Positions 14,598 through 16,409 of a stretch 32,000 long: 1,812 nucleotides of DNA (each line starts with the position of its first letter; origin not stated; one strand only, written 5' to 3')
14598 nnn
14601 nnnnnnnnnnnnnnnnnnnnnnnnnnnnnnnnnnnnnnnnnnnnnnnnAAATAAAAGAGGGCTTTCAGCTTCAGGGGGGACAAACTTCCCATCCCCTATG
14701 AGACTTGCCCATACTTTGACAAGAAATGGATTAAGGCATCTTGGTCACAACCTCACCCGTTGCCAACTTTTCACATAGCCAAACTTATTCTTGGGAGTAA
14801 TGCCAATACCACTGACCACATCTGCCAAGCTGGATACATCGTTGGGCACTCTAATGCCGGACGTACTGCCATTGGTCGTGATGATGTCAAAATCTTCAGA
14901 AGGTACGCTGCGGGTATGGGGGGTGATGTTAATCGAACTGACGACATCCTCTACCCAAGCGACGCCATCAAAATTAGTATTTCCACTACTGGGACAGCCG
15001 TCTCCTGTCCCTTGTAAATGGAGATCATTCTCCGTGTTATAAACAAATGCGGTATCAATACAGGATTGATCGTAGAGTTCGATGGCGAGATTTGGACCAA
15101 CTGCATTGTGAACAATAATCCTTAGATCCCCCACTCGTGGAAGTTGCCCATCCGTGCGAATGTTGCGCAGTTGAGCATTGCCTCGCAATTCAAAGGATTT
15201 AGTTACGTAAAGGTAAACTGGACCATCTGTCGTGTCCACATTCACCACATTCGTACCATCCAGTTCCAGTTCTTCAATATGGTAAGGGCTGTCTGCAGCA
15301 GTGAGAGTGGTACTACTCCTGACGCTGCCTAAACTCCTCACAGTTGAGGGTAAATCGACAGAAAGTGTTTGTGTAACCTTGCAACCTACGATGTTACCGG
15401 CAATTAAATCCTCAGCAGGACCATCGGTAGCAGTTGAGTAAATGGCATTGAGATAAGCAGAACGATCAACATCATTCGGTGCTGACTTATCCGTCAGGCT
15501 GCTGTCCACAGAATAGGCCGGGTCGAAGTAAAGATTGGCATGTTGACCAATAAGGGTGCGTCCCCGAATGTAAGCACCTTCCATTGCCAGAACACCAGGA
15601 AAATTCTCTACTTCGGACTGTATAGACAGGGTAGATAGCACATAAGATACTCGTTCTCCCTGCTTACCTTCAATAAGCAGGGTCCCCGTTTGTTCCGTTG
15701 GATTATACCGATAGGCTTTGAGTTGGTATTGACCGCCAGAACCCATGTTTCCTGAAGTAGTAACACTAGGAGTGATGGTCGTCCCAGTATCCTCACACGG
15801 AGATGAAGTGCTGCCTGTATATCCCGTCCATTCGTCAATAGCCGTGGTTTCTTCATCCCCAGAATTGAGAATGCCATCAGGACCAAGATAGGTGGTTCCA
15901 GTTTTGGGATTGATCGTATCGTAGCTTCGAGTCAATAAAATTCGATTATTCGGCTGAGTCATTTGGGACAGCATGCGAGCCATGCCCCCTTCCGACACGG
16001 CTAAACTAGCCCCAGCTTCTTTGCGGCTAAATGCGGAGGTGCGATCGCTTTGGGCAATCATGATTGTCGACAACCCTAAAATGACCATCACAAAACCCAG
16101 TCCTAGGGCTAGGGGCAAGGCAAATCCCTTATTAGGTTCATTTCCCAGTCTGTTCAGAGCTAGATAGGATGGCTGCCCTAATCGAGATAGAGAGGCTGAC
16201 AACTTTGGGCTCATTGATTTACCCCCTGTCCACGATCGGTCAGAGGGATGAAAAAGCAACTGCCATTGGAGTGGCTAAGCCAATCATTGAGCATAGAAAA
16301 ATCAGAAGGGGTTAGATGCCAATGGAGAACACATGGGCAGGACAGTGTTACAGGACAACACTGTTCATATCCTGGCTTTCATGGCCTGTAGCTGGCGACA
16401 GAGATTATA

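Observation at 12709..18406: Hps-like pseudopilin cluster with a duplicated ~500-aa PilX-N-type subunit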

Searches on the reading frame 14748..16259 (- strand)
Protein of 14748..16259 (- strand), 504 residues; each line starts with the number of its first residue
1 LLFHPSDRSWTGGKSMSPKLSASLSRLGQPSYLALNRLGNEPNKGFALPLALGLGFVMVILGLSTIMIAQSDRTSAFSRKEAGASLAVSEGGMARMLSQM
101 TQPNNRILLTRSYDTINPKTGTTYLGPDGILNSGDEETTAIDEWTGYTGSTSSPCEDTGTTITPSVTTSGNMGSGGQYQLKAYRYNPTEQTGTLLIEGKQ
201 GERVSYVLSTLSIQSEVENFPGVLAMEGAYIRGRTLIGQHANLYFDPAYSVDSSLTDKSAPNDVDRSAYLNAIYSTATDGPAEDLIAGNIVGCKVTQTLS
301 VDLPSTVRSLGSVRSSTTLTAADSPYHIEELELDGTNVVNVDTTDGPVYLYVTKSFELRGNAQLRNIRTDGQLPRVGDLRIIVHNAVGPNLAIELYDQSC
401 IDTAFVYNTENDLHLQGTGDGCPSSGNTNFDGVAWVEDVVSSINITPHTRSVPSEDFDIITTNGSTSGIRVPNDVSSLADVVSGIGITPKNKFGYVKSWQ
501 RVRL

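Call 5: search_protein_families(library=pfam, proteins=[window:14748-16259:-], max_evalue=1)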
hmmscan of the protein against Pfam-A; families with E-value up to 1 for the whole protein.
window:14748-16259:- (504 aa): 1 family
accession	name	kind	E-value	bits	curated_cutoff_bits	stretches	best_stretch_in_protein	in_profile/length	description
PF23981.1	DUF7305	-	1.9e-05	25.1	27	1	281-435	17-145/185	Domain of unknown function (DUF7305)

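Call 6: search_protein_families(library=ncbifam, proteins=[window:14748-16259:-], max_evalue=1)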
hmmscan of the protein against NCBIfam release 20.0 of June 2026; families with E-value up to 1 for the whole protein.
window:14748-16259:- (504 aa): 1 family
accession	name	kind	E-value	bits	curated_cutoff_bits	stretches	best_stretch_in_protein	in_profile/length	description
NF011122.0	PRK14553.1-1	equivalog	0.14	12.4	166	0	440-487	14-60/108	ribosomal-processing cysteine protease Prp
